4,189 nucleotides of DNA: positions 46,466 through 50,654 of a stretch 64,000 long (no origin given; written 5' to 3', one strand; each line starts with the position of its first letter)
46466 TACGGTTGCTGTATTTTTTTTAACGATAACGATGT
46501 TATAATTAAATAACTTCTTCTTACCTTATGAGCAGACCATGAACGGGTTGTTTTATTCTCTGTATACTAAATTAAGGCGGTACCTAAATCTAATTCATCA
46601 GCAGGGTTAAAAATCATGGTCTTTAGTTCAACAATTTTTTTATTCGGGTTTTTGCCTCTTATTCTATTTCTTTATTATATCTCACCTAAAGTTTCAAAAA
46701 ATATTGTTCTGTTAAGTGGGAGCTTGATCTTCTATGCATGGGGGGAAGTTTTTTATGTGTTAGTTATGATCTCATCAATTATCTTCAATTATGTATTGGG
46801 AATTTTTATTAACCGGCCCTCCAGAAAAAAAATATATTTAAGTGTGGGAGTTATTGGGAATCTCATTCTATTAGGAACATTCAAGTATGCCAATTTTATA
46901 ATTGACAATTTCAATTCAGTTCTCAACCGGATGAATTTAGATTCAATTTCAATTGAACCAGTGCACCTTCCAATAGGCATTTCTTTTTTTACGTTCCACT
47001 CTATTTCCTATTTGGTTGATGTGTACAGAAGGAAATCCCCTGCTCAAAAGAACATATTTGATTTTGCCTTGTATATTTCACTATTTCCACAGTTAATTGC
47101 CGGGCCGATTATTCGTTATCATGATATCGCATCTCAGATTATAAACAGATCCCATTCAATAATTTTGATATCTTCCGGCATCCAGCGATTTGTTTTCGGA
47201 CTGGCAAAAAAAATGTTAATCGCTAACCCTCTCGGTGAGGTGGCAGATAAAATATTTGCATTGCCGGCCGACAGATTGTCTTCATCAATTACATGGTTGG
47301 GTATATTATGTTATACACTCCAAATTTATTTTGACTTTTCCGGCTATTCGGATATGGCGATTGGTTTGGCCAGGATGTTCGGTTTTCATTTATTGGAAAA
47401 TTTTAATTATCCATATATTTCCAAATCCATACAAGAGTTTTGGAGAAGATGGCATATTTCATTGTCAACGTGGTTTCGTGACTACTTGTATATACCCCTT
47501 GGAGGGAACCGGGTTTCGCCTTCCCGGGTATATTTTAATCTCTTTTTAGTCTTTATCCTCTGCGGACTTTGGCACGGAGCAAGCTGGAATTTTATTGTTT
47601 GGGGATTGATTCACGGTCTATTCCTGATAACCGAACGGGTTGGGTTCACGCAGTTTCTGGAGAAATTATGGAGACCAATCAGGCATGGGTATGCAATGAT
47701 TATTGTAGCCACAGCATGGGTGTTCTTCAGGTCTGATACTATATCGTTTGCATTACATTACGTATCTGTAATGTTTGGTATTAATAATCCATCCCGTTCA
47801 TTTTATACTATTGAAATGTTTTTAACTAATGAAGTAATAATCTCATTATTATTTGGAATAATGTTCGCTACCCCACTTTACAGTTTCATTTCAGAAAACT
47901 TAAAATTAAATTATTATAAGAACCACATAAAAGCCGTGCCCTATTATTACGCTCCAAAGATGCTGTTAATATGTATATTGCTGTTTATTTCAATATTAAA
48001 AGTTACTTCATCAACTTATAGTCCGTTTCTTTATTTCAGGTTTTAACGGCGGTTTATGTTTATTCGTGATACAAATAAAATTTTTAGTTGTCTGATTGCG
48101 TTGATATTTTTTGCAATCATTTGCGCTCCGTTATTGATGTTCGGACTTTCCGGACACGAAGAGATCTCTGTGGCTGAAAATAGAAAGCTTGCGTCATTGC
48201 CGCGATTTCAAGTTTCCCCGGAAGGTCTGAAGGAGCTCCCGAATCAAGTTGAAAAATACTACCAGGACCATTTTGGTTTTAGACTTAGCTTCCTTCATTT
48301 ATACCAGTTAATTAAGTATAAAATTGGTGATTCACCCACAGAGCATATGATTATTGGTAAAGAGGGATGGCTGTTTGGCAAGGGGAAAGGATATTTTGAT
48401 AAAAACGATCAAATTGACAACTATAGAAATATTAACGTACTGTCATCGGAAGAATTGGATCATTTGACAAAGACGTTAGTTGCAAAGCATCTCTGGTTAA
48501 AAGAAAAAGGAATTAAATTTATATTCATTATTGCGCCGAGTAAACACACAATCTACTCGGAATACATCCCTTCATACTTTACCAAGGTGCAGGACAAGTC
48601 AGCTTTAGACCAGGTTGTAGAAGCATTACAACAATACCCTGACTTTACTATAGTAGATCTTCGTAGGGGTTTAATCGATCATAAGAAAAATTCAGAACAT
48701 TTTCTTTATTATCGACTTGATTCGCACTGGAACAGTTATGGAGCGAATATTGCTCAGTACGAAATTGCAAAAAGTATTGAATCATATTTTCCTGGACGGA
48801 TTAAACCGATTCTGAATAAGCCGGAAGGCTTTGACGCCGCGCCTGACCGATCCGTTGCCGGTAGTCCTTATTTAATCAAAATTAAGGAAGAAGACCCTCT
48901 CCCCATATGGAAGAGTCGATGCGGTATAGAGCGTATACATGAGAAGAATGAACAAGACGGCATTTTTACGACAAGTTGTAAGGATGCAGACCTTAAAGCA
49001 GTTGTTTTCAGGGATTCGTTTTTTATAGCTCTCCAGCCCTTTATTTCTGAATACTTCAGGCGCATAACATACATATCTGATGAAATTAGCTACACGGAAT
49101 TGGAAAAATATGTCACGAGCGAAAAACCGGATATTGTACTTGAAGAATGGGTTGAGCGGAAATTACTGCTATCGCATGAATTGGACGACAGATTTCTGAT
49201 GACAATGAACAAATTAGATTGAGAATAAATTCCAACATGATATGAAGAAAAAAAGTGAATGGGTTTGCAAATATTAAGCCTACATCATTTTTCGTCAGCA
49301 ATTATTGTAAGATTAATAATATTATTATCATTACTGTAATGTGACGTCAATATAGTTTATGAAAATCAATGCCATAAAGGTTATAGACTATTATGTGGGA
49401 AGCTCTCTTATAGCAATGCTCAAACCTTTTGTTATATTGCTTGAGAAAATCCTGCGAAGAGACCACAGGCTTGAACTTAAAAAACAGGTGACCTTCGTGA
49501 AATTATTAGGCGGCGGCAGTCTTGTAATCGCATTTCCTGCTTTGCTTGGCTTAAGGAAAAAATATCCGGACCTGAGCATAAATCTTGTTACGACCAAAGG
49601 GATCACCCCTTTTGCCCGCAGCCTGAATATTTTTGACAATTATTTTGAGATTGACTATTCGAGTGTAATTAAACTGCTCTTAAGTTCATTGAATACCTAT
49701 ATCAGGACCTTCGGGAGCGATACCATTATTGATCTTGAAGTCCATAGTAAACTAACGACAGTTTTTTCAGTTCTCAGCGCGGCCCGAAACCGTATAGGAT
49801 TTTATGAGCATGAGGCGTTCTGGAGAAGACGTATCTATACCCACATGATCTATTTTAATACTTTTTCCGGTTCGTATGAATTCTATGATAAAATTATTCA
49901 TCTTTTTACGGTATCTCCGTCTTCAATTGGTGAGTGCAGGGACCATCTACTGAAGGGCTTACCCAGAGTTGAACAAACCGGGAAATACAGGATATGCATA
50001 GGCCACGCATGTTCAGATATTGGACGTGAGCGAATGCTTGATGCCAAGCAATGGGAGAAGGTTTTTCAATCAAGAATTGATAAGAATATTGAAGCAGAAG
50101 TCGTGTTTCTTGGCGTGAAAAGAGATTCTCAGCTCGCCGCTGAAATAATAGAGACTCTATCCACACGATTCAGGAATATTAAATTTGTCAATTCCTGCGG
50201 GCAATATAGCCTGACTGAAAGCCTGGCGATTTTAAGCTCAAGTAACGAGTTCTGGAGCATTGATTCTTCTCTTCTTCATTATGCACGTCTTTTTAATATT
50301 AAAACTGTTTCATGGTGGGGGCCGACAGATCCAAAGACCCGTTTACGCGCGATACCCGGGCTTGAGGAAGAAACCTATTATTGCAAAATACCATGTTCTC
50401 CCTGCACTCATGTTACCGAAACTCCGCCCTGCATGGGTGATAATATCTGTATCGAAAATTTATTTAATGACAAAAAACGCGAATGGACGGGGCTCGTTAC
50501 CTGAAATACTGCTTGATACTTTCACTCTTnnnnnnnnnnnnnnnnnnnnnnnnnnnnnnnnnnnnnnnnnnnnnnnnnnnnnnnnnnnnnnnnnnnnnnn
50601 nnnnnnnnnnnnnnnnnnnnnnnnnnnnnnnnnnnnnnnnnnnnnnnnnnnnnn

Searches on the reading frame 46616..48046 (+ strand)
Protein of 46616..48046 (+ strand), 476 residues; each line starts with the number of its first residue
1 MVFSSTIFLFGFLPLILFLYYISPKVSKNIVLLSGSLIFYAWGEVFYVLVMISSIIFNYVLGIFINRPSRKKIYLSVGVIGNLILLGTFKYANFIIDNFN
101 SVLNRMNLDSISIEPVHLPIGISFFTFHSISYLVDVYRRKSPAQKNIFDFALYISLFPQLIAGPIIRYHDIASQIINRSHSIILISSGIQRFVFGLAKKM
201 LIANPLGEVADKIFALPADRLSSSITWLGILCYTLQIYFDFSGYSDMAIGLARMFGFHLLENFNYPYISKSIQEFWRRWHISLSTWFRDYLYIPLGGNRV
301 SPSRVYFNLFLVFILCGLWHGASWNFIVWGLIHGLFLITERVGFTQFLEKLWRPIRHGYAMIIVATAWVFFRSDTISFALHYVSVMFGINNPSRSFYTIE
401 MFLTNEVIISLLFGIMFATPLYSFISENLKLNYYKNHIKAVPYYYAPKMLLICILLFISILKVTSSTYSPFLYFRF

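Call 8: search_protein_families(library=pfam, proteins=[window:46616-48046:+], max_evalue=0.001)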
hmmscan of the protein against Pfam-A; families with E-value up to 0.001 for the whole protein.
window:46616-48046:+ (476 aa): 2 families
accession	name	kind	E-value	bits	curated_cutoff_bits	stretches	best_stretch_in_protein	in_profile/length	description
PF03062.24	MBOAT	-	9.3e-29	101.2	27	1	146-345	80-299/337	MBOAT, membrane-bound O-acyltransferase family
PF13813.11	MBOAT_2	-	7.6e-05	23.4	25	1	263-322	5-66/85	Membrane bound O-acyl transferase family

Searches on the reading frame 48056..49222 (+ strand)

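Call 8: search_protein_families(library=pfam, proteins=[window:48056-49222:+], max_evalue=0.001)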
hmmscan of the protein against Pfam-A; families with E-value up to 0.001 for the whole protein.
window:48056-49222:+ (388 aa): 1 family
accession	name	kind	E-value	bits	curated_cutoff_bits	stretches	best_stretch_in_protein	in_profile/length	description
PF16822.11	ALGX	-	1.5e-16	61.3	26.5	1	99-243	2-132/268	SGNH hydrolase-like domain, acetyltransferase AlgX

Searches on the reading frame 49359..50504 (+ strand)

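Call 8: search_protein_families(library=pfam, proteins=[window:49359-50504:+], max_evalue=0.001)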
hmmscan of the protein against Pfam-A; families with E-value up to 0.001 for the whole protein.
window:49359-50504:+ (381 aa): 1 family
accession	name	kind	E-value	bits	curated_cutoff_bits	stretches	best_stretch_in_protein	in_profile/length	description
PF01075.23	Glyco_transf_9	-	4.1e-09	36.6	22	1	212-353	108-240/247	Glycosyltransferase family 9 (heptosyltransferase)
